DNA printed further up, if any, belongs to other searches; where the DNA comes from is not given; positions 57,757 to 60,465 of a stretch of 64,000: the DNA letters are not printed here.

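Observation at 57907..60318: ACG-like receptor cyclase whose catalytic domain appears to have lost canonical class III catalytic residues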

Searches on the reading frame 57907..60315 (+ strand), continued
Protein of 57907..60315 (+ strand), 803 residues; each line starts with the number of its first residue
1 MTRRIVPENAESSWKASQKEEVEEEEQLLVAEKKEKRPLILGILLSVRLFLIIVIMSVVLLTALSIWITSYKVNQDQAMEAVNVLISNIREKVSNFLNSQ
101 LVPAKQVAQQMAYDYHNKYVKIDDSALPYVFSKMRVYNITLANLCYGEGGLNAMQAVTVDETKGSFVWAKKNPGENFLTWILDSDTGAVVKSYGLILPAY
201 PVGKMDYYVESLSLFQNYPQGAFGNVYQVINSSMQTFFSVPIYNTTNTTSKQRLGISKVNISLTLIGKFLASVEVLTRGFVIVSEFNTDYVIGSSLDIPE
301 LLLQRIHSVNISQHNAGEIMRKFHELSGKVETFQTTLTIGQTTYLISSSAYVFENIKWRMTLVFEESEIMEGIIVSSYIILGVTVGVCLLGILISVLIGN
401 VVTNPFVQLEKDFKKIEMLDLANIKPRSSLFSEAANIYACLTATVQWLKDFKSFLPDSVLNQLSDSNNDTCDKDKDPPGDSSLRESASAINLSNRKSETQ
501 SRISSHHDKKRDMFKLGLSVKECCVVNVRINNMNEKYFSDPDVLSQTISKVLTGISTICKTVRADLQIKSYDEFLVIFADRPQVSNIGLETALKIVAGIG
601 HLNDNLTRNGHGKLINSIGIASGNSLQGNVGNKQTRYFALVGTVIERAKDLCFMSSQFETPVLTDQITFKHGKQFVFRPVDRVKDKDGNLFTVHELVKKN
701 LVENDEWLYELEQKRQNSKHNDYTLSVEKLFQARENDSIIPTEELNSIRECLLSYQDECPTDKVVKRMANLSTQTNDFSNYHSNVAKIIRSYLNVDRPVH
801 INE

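Call 41: search_solved_structures(query=A3, max_evalue=0.01, show_alignments=5)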
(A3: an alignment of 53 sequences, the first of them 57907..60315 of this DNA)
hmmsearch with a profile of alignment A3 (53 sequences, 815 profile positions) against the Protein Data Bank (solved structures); distinct sequences matched with E-value up to 0.01: 88 (the best 60 are shown).
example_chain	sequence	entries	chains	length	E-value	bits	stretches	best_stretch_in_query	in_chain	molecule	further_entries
3r5g_A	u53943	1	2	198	2.4e-28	102.4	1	531-719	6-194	CyaB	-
2w01_A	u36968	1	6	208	2.3e-23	85.9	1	531-694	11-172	ADENYLATE CYCLASE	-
6fht_A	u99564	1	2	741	2.6e-22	82.4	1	529-693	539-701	Bacteriophytochrome,Adenylate cyclase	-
1wc1_A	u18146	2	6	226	2.5e-17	66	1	509-671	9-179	ADENYLATE CYCLASE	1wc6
5mbg_A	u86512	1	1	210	3.3e-17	65.5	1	542-719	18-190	Beta subunit of photoactivated adenylyl cyclase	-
6ao9_A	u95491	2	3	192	5.3e-17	64.9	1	532-721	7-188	Bacterio-rhodopsin/guanylyl cyclase 1 fusion protein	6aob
5x4t_A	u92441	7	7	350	7.8e-17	64.3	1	537-715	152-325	Photoactivated adenylyl cyclase | Family 3 adenylate cyclase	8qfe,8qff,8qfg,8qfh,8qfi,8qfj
9f1z_A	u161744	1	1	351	7.9e-17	64.3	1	537-715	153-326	Family 3 adenylate cyclase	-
5x4u_A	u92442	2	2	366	8.7e-17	64.1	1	537-715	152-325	Photoactivated adenylyl cyclase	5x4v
4yus_A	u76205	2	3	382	9.7e-17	64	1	537-715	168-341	Family 3 adenylate cyclase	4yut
1wc0_A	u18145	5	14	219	1e-16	63.9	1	512-671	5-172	ADENYLATE CYCLASE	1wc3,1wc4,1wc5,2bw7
9f1w_A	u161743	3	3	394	1e-16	63.9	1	537-715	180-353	Family 3 adenylate cyclase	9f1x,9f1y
5mbj_A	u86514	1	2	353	1.3e-16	63.6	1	542-719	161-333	Beta subunit of photoactivated adenylyl cyclase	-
5m27_A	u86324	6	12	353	1.3e-16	63.6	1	542-719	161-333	Beta subunit of photoactivated adenylyl cyclase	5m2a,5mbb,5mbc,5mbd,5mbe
5mbk_A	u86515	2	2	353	1.3e-16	63.6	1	542-719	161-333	Beta subunit of photoactivated adenylyl cyclase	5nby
3c8c_A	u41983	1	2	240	1.9e-10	43.2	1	184-289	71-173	Methyl-accepting chemotaxis protein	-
5ave_A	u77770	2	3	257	2.3e-10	42.9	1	184-290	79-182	Methyl-accepting chemotaxis (MCP) signaling domain protein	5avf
6d8v_A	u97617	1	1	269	3.2e-06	29.2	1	177-298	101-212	Probable chemoreceptor (Methyl-accepting chemotaxis) transmembrane protein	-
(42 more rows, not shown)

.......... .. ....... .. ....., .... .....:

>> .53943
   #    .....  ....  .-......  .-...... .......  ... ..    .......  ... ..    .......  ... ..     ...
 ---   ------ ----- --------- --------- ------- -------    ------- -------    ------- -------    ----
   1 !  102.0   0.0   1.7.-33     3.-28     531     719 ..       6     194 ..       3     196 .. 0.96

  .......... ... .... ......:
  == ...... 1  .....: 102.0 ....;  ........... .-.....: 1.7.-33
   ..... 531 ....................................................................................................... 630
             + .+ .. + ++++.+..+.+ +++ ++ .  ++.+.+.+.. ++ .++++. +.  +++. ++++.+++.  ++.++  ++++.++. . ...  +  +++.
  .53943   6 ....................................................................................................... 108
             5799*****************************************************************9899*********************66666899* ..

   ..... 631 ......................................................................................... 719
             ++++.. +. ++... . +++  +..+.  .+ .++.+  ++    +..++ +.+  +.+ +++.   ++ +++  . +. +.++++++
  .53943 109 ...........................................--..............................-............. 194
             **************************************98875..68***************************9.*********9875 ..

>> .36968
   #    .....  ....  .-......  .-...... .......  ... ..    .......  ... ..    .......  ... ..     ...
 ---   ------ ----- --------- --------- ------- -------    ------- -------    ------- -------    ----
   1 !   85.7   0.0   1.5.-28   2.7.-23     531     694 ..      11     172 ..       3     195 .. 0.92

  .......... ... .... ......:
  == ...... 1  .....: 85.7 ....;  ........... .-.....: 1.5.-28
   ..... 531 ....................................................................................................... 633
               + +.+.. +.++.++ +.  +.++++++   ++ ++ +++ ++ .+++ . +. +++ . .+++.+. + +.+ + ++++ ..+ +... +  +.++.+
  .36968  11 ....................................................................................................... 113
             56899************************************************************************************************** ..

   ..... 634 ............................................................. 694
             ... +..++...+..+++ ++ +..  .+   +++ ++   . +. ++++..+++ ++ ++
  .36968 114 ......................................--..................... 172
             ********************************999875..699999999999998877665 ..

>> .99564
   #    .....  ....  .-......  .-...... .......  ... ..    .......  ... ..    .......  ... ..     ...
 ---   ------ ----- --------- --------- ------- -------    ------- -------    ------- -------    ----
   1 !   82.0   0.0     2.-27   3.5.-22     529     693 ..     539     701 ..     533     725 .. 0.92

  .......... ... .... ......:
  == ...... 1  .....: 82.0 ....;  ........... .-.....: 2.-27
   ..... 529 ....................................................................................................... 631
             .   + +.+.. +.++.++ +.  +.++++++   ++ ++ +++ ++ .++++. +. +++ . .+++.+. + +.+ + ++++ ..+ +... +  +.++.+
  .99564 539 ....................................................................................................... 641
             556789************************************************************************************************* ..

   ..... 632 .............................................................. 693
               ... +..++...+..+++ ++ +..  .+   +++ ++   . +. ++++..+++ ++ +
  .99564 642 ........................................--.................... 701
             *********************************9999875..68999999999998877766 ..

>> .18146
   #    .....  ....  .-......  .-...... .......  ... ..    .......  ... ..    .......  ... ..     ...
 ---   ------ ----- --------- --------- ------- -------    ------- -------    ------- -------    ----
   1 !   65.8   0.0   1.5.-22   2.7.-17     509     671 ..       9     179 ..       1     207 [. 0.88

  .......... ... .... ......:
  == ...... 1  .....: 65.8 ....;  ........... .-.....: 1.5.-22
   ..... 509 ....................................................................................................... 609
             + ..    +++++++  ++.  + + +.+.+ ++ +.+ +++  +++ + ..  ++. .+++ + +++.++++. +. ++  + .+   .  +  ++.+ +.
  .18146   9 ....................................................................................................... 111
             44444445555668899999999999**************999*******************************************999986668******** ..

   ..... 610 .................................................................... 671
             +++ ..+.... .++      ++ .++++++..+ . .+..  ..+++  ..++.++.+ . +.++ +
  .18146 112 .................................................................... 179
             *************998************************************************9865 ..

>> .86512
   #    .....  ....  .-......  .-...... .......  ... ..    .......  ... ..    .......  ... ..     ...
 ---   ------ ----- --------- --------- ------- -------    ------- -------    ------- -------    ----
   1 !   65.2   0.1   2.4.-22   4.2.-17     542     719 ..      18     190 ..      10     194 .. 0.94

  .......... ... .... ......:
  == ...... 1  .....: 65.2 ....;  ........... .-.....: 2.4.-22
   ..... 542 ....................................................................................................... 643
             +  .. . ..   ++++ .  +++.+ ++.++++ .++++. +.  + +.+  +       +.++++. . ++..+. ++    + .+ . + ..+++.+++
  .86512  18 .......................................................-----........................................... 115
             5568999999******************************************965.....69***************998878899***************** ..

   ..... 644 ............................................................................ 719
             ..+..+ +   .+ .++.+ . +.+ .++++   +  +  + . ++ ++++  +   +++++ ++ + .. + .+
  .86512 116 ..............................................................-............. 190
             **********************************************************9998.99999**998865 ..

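Call 46: list_cluster_members(proteins=[P0054, P0069, P0077, P0087, P0097, P0107, P0116, P0133, P0150, P0155])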
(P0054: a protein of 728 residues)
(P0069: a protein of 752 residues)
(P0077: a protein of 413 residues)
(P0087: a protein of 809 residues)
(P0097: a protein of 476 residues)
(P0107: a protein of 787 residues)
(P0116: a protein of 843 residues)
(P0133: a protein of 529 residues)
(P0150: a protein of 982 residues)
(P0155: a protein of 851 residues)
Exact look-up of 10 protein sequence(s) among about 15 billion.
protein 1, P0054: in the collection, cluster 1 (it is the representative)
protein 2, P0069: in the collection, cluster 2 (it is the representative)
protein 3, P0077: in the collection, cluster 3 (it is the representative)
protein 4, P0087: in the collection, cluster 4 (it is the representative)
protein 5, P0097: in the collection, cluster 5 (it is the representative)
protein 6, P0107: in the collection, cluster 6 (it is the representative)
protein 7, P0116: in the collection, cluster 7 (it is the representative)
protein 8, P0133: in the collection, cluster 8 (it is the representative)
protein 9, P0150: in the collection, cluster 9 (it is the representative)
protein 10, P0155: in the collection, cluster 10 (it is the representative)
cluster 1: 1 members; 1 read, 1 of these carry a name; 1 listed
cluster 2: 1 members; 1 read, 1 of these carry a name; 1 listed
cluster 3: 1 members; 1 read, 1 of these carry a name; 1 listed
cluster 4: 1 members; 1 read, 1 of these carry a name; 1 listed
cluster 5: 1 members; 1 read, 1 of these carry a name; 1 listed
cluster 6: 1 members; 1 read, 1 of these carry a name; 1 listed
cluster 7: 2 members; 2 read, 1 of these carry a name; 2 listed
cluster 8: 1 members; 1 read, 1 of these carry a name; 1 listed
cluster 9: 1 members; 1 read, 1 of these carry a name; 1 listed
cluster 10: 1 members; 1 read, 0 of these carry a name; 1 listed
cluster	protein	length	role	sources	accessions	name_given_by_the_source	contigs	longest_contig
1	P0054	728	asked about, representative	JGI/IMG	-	class 3 adenylate cyclase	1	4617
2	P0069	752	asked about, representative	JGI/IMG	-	class 3 adenylate cyclase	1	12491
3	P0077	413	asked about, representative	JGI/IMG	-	class 3 adenylate cyclase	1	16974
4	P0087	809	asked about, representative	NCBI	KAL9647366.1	hypothetical protein ABK040_011730 [Willaertia magna]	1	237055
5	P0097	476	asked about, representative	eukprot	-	CAMPEP_0117426484 /NCGR_PEP_ID=MMETSP0758-20121206/6585_1 /TAXON_ID=63605 ...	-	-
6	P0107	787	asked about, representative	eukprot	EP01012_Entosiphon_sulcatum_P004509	TRINITY_DN11799_c0_g1_i1.p1 TRINITY_DN11799_c0_g1~~TRINITY_DN11799_c0_g1_i1.p1 ORF ...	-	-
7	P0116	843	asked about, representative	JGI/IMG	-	-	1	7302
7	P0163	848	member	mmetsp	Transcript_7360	Transcript_7360/g.27512 ORF Transcript_7360/g.27512 Transcript_7360/m.27512 type:complete ...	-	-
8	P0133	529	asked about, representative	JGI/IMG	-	class 3 adenylate cyclase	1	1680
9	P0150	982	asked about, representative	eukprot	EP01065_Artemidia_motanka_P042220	TRINITY_DN5618_c2_g1_i1.p1 TRINITY_DN5618_c2_g1~~TRINITY_DN5618_c2_g1_i1.p1 ORF ...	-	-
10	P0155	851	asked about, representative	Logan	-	-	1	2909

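Call 50: predict_structure(alignment_id=A3)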
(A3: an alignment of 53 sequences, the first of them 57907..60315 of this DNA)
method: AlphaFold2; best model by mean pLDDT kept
length: 803 residues; sequences in the alignment: 53
mean_pLDDT: 84.2   pTM: 0.56
mean pLDDT of the five models: 84.2, 83.2, 83.1, 82.6, 82.0
residues with pLDDT >= 90: 450; 70-90: 217; 50-70: 47; < 50: 89
segments of 3 or more residues with pLDDT < 50: 1-34, 465-476, 479-511, 795-803
pLDDT, mean of each block of 10 residues (from residue 1): 43 42 45 55 75 89 90 88 94 97 98 96 92 94 93 93 88 89 92 68 95 97 94 93 88 96 95 93 96 91 88 94 93 95 97 97 94 86 91 89 86 83 83 85 85 61 48 43 41 39 41 74 97 92 96 97 94 94 92 98 94 96 94 84 94 94 96 93 88 95 74 86 92 67 92 94 93 86 76 50 36
secondary structure, 60 per line:
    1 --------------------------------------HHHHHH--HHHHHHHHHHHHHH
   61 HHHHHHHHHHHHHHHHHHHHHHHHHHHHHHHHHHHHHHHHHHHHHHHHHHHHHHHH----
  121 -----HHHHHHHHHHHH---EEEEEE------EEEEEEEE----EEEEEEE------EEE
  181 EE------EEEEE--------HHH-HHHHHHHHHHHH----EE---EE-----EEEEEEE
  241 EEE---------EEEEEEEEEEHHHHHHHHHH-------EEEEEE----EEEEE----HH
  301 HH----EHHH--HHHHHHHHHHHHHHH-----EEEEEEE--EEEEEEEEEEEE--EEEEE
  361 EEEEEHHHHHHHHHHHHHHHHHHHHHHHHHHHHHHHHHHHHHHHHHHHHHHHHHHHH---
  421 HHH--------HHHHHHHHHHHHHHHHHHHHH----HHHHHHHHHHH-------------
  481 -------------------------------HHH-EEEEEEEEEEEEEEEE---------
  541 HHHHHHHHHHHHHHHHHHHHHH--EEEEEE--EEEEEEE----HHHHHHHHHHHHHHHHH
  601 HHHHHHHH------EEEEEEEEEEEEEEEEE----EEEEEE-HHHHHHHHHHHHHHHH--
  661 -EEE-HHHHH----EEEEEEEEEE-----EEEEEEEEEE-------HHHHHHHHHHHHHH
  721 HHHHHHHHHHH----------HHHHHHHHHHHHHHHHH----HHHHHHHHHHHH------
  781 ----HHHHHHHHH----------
elements in order (helices of 4 or more, strands of 3 or more residues): H39-44 H47-116 H126-137 E141-146 E153-160 E165-171 E178-182 E189-193 H206-217 E234-243 E253-262 H263-272 E280-285 E290-294 H299-302 H313-327 E333-339 E342-353 E356-365 H366-417 H432-452 H457-467 E516-531 H541-562 E565-570 E573-579 H584-608 E615-631 E636-641 H643-658 E662-664 H666-670 E675-684 E690-699 H707-731 H742-758 H763-774 H785-793
